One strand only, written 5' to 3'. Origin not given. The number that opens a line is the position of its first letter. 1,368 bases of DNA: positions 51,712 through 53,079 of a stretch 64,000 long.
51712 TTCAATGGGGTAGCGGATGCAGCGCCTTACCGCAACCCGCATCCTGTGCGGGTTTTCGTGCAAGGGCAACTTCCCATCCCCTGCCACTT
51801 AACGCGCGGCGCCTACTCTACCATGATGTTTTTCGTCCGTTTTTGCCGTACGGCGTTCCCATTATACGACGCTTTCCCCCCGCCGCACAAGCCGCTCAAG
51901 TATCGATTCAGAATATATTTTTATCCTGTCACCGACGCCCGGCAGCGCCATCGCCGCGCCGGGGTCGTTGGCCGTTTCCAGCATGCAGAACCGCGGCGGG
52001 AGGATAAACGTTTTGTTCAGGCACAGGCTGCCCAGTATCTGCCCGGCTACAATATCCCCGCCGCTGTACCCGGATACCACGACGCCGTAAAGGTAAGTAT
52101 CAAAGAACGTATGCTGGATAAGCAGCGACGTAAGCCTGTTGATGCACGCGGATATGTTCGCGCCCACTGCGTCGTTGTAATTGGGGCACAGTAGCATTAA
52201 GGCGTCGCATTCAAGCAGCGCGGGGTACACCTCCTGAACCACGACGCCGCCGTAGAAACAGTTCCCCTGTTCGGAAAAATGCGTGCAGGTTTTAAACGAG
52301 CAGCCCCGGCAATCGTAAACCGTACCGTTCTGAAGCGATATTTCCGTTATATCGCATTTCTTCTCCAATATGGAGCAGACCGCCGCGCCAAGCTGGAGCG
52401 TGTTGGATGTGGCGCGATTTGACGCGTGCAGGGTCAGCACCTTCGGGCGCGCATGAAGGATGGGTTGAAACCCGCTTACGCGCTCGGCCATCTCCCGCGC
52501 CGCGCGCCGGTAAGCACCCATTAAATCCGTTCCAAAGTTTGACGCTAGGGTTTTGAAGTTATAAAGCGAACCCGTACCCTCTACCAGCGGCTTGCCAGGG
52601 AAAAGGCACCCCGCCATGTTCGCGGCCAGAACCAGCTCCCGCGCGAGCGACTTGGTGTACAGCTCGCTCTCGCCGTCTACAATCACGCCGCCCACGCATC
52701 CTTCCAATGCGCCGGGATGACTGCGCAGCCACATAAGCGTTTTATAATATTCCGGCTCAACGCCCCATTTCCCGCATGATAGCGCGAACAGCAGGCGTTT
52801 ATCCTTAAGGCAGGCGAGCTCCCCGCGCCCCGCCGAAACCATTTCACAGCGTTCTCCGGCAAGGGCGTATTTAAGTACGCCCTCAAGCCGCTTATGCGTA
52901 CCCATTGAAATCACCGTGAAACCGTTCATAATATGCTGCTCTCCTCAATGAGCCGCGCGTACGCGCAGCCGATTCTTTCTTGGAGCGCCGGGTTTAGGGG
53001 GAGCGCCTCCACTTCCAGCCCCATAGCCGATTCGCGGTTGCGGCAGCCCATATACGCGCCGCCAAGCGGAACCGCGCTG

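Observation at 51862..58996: The giant nucleotide-enzyme gene is translationally coupled to an atypical LDH/MDH-like dehydrogenase and a double flavodoxin-fold FMN-reductase-like protein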

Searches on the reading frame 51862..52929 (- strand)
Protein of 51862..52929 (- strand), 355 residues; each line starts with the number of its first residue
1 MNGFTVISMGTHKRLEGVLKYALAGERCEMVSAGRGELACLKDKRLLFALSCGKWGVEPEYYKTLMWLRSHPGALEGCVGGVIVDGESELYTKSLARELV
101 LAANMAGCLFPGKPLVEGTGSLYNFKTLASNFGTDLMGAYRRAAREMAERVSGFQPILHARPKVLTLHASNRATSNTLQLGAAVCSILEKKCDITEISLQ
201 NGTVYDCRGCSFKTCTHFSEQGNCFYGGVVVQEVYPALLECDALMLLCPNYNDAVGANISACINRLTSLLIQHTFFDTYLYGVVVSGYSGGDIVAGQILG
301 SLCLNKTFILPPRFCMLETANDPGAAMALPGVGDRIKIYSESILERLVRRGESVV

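Call 5: search_protein_families(library=pfam, proteins=[window:51862-52929:-], max_evalue=0.01)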
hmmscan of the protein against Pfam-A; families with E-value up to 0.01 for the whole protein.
window:51862-52929:- (355 aa): 1 family
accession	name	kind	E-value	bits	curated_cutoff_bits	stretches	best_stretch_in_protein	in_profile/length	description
PF03358.20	FMN_red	-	8.5e-12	45.3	24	1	162-320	1-150/152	NADPH-dependent FMN reductase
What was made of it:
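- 51862..52929 (-): Gene 3, 355 aa: N-terminal alpha/beta domain (residues 1-155, 52465-52929) plus a C-terminal FMN-reductase/Isf-like domain (162-347). Pfam FMN_red 45 bits (call 5).
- On Iron-sulfur flavoprotein / FMN_red (PF03358): 45.3 bits against 24 (call 5).
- Checked: FMN_red matches residues 162-320 (45 bits, above the cutoff; call 5).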

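Call 6: search_protein_families(library=ncbifam, proteins=[window:51862-52929:-], max_evalue=0.01)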
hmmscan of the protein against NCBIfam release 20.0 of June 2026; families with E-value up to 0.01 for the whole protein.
window:51862-52929:- (355 aa): 0 families

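Call 11: search_solved_structures(query=window:51862-52929:-, max_evalue=1, show_alignments=2)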
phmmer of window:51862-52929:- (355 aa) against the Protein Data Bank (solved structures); distinct sequences matched with E-value up to 1: 8.
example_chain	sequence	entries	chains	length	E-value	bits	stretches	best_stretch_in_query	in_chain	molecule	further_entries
6uc6_C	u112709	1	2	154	0.05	15.8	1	27-102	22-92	JLI-H11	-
8cyj_C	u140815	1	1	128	0.37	12.9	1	49-104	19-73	pan-sarbecovirus nanobody 2-10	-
9s37_B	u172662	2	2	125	0.38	12.9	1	49-110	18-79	NB21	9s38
8pij_B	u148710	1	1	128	0.4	12.8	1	49-102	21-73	C24 nanobody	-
9lh2_B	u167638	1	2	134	0.43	12.7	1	49-103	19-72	MNb-11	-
8piz_B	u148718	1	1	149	0.56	12.3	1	49-102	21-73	C24 nanobody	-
3vcm_A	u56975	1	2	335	0.69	12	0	199-299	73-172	prorenin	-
8sos_D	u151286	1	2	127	0.82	11.8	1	49-102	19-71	Nanobody VHH ID17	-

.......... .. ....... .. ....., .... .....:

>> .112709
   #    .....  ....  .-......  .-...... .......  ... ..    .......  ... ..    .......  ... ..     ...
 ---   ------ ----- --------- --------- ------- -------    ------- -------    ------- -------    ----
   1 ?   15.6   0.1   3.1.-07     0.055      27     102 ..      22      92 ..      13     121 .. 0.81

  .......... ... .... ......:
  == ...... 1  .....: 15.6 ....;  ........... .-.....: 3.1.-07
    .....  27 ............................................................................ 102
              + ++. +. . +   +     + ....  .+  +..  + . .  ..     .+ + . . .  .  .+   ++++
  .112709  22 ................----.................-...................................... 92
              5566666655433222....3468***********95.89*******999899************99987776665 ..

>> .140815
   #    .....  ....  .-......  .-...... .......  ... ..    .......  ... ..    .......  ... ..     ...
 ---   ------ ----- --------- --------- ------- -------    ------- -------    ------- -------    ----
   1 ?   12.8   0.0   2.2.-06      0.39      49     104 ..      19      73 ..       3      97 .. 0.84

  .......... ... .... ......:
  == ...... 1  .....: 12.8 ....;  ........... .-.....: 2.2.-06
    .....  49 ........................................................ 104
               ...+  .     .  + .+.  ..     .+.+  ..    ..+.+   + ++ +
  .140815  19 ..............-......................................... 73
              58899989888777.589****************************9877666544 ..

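Call 44: search_protein_families(library=padloc, proteins=[window:51862-52929:-], max_evalue=0.01)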
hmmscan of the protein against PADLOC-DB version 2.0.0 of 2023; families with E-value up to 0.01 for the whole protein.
window:51862-52929:- (355 aa): 0 families
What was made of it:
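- On Known anti-phage defence systems (PADLOC): No family matches any of the three proteins (call 44).
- Tried and rejected: No PADLOC match (call 44).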

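Call 49: find_homologous_proteins(query=window:51862-52929:-)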
Query window:51862-52929:- (355 aa): 2868 proteins with E <= 0.001 among 8000 candidates; the best 120 are listed.
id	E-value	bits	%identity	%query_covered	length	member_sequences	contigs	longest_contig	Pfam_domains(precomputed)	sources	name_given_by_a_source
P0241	1.0e-236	803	99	100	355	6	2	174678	PF03358.21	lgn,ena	-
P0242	5.0e-128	445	42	97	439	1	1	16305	PF03358.21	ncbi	-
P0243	9.2e-127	441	56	97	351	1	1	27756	PF03358.21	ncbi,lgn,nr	ncbi:MAG: NAD(P)H-dependent oxidoreductase [Clostridia bacterium]|nr:NAD(P)H-dependent oxidoreductas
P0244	2.3e-126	440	55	98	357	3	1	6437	PF03358.21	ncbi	-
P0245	7.7e-126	438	58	96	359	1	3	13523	PF03358.21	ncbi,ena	-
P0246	3.4e-125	436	53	98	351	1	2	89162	PF03358.21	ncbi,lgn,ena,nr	ncbi:MAG: NADPH-dependent FMN reductase [Firmicutes bacterium ADurb.Bin182]|nr:MAG: NADPH-dependent 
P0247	5.5e-124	432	54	97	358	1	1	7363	PF03358.21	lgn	-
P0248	8.9e-124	431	57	99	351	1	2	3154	PF03358.21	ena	-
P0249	9.4e-124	431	56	98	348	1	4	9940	PF03358.21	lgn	-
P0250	1.0e-123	431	58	96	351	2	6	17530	PF03358.21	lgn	-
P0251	1.0e-123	431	57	98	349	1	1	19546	PF03358.21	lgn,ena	-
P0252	1.6e-123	430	55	97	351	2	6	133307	PF03358.21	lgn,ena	-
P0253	2.9e-123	429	55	99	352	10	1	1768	PF03358.21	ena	-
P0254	1.1e-122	427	56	97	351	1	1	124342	PF03358.21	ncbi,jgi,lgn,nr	ncbi:MAG: NAD(P)H-dependent oxidoreductase [Christensenellaceae bacterium]|jgi:multimeric flavodoxin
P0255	1.2e-122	427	55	98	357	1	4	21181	PF03358.21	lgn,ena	-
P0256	1.3e-122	427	56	98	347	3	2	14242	PF03358.21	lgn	-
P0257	1.8e-122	427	57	98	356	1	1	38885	PF03358.21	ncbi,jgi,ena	-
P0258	5.3e-122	425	55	97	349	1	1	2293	PF03358.21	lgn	-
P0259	1.9e-121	423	57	95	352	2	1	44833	PF03358.21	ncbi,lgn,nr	ncbi:MAG: NAD(P)H-dependent oxidoreductase [Oscillospiraceae bacterium]|nr:NAD(P)H-dependent oxidore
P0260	1.9e-121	423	59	94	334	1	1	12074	PF03358.21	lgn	-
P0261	2.0e-121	423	55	97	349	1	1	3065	PF03358.21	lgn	-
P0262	2.1e-121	423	55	97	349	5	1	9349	PF03358.21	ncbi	-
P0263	3.4e-121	423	55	97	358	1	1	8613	PF03358.21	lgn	-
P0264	5.8e-121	422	57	95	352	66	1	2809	PF03358.21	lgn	-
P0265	6.4e-121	422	54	98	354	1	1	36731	PF03358.21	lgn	-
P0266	8.7e-121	421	54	98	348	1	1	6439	PF03358.21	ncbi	-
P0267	9.1e-121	421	55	97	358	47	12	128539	PF03358.21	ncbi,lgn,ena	-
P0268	2.2e-120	420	55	99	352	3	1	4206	PF03358.21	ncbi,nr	ncbi:MAG TPA: NAD(P)H-dependent oxidoreductase [Feifaniaceae bacterium]|nr:NAD(P)H-dependent oxidore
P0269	4.0e-120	419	55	98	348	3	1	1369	PF03358.21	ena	-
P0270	6.2e-120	418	54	99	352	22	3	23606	PF03358.21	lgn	-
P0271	7.3e-120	418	54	98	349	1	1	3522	PF03358.21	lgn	-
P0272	1.0e-119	418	56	97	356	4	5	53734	PF03358.21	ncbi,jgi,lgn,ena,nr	ncbi:MAG TPA: NAD(P)H-dependent oxidoreductase [Eubacteriales bacterium]|nr:NAD(P)H-dependent oxidor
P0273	1.0e-119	418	53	100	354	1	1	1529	PF03358.21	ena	-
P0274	2.7e-119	416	54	98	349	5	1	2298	PF03358.21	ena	-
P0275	3.5e-119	416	54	98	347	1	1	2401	PF03358.21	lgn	-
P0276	4.9e-119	415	54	98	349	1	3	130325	PF03358.21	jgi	jgi:multimeric flavodoxin WrbA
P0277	5.1e-119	415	54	98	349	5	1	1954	PF03358.21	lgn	-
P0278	6.0e-119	415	54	98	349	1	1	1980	PF03358.21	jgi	jgi:multimeric flavodoxin WrbA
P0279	9.8e-119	415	53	95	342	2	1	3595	PF03358.21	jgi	jgi:multimeric flavodoxin WrbA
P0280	1.2e-118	414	53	99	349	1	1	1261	PF03358.21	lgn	-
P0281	2.0e-118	413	54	98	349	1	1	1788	PF03358.21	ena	-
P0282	2.2e-118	413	53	97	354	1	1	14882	PF03358.21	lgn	-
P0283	3.0e-118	413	54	98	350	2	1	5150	PF03358.21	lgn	-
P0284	3.5e-118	413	56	94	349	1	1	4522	PF03358.21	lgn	-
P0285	4.2e-118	412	53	99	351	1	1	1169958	PF03358.21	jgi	-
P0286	5.1e-118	412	53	97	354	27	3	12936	PF03358.21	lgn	-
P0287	6.0e-118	412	54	97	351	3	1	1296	PF03358.21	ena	-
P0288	6.1e-118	412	56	95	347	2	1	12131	PF03358.21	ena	-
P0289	6.1e-118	412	54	100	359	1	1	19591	PF03358.21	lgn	-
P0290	7.2e-118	412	54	99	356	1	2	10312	PF03358.21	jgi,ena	-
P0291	9.0e-118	411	53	98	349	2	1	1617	PF03358.21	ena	-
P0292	9.3e-118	411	55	97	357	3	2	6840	PF03358.21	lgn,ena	-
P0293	1.0e-117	411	54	98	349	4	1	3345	PF03358.21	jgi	-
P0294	1.1e-117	411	54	98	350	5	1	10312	PF03358.21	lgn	-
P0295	1.3e-117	411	54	98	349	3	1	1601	PF03358.21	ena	-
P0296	1.5e-117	411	53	97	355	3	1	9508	PF03358.21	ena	-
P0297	1.8e-117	410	54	97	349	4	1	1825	PF03358.21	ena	-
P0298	1.9e-117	410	55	95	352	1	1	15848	PF03358.21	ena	-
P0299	2.0e-117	410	54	98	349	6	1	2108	PF03358.21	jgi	jgi:multimeric flavodoxin WrbA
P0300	2.4e-117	410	53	99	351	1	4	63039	PF03358.21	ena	-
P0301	2.4e-117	410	54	97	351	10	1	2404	PF03358.21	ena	-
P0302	2.4e-117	410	52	100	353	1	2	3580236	PF03358.21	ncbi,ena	-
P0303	2.5e-117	410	54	99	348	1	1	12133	PF03358.21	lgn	-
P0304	3.5e-117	409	55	97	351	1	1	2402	PF03358.21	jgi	-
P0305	3.8e-117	409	56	95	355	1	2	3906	PF03358.21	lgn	-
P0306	5.1e-117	409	54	96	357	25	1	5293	PF03358.21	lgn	-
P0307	6.2e-117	409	55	97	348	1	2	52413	PF03358.21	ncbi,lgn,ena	-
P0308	6.6e-117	408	55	94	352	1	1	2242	PF03358.21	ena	-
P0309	6.7e-117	408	55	95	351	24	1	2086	PF03358.21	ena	-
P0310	7.7e-117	408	52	98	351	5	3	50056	PF03358.21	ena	-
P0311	8.8e-117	408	54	97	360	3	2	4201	PF03358.21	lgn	-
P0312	1.2e-116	408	52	98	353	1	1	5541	PF03358.21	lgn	-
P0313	1.2e-116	408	53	100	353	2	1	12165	PF03358.21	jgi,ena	-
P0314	1.3e-116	408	54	98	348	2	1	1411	PF03358.21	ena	-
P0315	1.3e-116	408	51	99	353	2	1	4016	PF03358.21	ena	-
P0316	1.4e-116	407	55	96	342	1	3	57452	PF03358.21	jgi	jgi:multimeric flavodoxin WrbA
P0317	1.4e-116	407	53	97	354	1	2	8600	PF03358.21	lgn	-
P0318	1.7e-116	407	56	95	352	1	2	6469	PF03358.21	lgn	-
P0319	1.8e-116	407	54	98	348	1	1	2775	PF03358.21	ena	-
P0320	2.2e-116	407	52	98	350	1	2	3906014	PF03358.21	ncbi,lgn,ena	-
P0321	2.3e-116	407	54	97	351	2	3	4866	PF03358.21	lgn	-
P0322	2.3e-116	407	53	98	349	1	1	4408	PF03358.21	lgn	-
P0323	2.4e-116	407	54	98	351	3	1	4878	PF03358.21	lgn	-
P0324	2.7e-116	406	54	98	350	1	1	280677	PF03358.21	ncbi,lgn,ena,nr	ncbi:MAG: flavodoxin family protein [Clostridiales bacterium]|nr:flavodoxin family protein [Clostrid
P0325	2.9e-116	406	53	98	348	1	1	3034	PF03358.21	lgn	-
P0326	2.9e-116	406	54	98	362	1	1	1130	PF03358.21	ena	-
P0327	3.6e-116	406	53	98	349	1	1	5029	PF03358.21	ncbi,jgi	jgi:multimeric flavodoxin WrbA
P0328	3.8e-116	406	53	98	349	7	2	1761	PF03358.21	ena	-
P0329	5.5e-116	405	53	98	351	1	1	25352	PF03358.21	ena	-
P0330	5.7e-116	405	53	99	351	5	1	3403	PF03358.21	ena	-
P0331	6.5e-116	405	55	95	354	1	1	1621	PF03358.21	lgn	-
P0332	7.2e-116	405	55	96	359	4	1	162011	PF03358.21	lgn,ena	-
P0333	7.3e-116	405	52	98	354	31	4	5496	PF03358.21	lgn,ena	-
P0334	7.4e-116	405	54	98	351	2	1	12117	PF03358.21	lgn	-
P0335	7.5e-116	405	54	97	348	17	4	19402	PF03358.21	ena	-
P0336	7.5e-116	405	54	98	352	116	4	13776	PF03358.21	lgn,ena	-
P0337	8.7e-116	405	53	98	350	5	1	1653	PF03358.21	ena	-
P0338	9.0e-116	405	53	98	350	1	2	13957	PF03358.21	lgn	-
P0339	9.5e-116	405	55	96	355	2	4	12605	PF03358.21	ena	-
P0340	9.9e-116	405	53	98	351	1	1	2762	PF03358.21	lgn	-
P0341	1.0e-115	405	52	99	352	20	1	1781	PF03358.21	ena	-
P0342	1.0e-115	405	54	98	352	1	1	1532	PF03358.21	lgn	-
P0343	1.1e-115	405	52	98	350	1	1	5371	PF03358.21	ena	-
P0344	1.1e-115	404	51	99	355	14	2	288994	PF03358.21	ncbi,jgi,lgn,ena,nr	ncbi:MAG: NADPH-dependent oxidoreductase [Firmicutes bacterium HGW-Firmicutes-9]|jgi:multimeric flav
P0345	1.2e-115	404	55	94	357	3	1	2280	PF03358.21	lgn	-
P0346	1.3e-115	404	53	99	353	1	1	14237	PF03358.21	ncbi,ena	-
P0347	1.3e-115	404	52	98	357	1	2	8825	PF03358.21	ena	-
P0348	1.4e-115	404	56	94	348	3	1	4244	PF03358.21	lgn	-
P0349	1.6e-115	404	53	98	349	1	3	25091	PF03358.21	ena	-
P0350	2.1e-115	404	53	98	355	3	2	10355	PF03358.21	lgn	-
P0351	2.3e-115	403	53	98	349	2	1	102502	PF03358.21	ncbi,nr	ncbi:MAG: flavodoxin family protein [Christensenella sp.]|nr:flavodoxin family protein [Christensene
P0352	2.5e-115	403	57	94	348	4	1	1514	PF03358.21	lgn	-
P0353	2.5e-115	403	54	97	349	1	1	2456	PF03358.21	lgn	-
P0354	3.2e-115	403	52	97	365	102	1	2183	PF03358.21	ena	-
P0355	3.8e-115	403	52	99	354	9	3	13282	PF03358.21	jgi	-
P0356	4.5e-115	402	53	98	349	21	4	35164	PF03358.21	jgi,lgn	jgi:multimeric flavodoxin WrbA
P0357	6.7e-115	402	55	95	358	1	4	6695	PF03358.21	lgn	-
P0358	7.0e-115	402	56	94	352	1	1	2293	PF03358.21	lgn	-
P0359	7.4e-115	402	55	95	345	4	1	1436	PF03358.21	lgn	-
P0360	7.8e-115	402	52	98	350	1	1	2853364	PF03358.21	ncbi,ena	-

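Call 58: predict_structure(alignment_id=A4)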
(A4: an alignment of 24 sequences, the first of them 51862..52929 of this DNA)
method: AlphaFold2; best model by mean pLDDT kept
length: 355 residues; sequences in the alignment: 24
mean_pLDDT: 84.6   pTM: 0.87
mean pLDDT of the five models: 84.6, 83.1, 81.7, 80.7, 79.8
residues with pLDDT >= 90: 166; 70-90: 143; 50-70: 41; < 50: 5
segments of 3 or more residues with pLDDT < 50: 352-355
pLDDT, mean of each block of 10 residues (from residue 1): 86 87 92 67 93 79 91 93 81 86 95 76 77 90 93 93 93 83 96 93 66 78 77 90 88 65 79 87 83 81 79 92 87 97 92 41
secondary structure, 60 per line:
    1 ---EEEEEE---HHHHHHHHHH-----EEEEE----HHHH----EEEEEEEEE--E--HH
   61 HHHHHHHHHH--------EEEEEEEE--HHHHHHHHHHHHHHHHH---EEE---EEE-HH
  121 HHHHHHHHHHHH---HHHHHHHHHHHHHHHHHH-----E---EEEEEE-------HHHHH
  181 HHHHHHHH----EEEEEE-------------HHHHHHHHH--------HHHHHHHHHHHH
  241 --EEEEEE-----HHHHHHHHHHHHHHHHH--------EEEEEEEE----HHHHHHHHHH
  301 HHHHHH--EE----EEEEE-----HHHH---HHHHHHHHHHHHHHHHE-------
elements in order: E4-9 H13-22 E28-32 H37-40 E45-53 H59-70 E79-86 H89-105 E109-111 E115-117 H119-132 H136-153 E163-168 H176-188 E193-198 H212-220 H229-240 E243-248 H254-270 E279-286 H291-306 E315-319 H325-328 H332-347
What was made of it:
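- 51862..52929 (-): AF2 pLDDT 84.6 (call 58).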

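Call 63: fold_search(model_id=the predicted structure, library=pdb)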
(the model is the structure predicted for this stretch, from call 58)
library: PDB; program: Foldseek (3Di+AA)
matches with E <= 10: 1331; with E <= 0.001: 37
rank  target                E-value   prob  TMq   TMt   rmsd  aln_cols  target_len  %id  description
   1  1sqs_A                1.0e-05  1.00  0.40  0.58   3.9       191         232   13  X-Ray Crystal Structure Protein SP1951 of Streptococcus pneumoniae. Northeast Structural Genomics Consortium Target Sp (released 2004-03-30)
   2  2oys_A                5.0e-05  1.00  0.39  0.58   4.0       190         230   14  Crystal Structure of SP1951 protein from Streptococcus pneumoniae in complex with FMN, Northeast Structural Genomics T (released 2007-03-06)
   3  3fvw_B                7.6e-05  1.00  0.37  0.68   4.4       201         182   14  Crystal structure of the Q8DWD8_STRMU protein from Streptococcus mutans. Northeast Structural Genomics Consortium targ (released 2009-02-10)
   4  4cf6_B                1.2e-04  1.00  0.37  0.47   6.3       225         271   15  Crystal structure of the complex of the P187S variant of human NAD(P) H:quinone oxidoreductase with Cibacron blue at 2 (released 2014-08-27)
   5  1w25_A                1.4e-04  0.90  0.22  0.18  14.0       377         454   10  Response regulator PleD in complex with c-diGMP (released 2004-11-18)
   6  9ezr_A                1.6e-04  1.00  0.39  0.48   5.8       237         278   16  XFEL structure of hNQO1 mixed with NADH in an extended orientation at 0.3 s (released 2025-12-10)
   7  6dqi_A                1.7e-04  1.00  0.35  0.66   5.9       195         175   12  Crystal structure of SsuE FMN reductase Y118A mutant in apo form. (released 2019-01-09)
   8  3tzb_A                1.9e-04  1.00  0.40  0.58   6.9       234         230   13  Quinone Oxidoreductase (NQ02) bound to NSC13000 (released 2011-11-02)
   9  3w78_A                2.0e-04  1.00  0.30  0.45   6.9       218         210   16  Crystal Structure of azoreductase AzrC in complex with NAD(P)-inhibitor Cibacron Blue (released 2014-02-12)
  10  4cet                  2.1e-04  1.00  0.42  0.63   5.2       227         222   16  Crystal structure of the complex of the P187S variant of human NAD(P) H:quinone oxidoreductase with dicoumarol at 2.2 A  (released 2014-08-27)
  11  7o4d_A                2.1e-04  1.00  0.39  0.58   7.0       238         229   14  QR2 inhibitor from a novel sulfanamide series to tackle age related oxidative stress and cognitive decline (released 2022-08-17)
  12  4pty_D                2.1e-04  1.00  0.33  0.60   6.2       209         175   14  Crystal structure of the Escherichia coli alkanesulfonate FMN reductase SsuE in apo form (released 2014-06-18)
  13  4pty_A                2.4e-04  1.00  0.35  0.66   4.8       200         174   14  Crystal structure of the Escherichia coli alkanesulfonate FMN reductase SsuE in apo form (released 2014-06-18)
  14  4n9q_A                2.4e-04  1.00  0.38  0.60   5.4       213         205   13  Crystal structure of paAzoR1 bound to ubiquinone-1 (released 2014-06-11)
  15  6dqi_B                2.4e-04  1.00  0.34  0.64   5.2       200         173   12  Crystal structure of SsuE FMN reductase Y118A mutant in apo form. (released 2019-01-09)
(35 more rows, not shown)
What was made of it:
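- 51862..52929 (-): Foldseek FMN reductases and NQO1 (call 63).
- Checked: The AF2 model shows two alpha/beta domains (call 58), and the best Foldseek matches, about 190-240 aligned columns, are single-domain FMN reductases (call 63).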
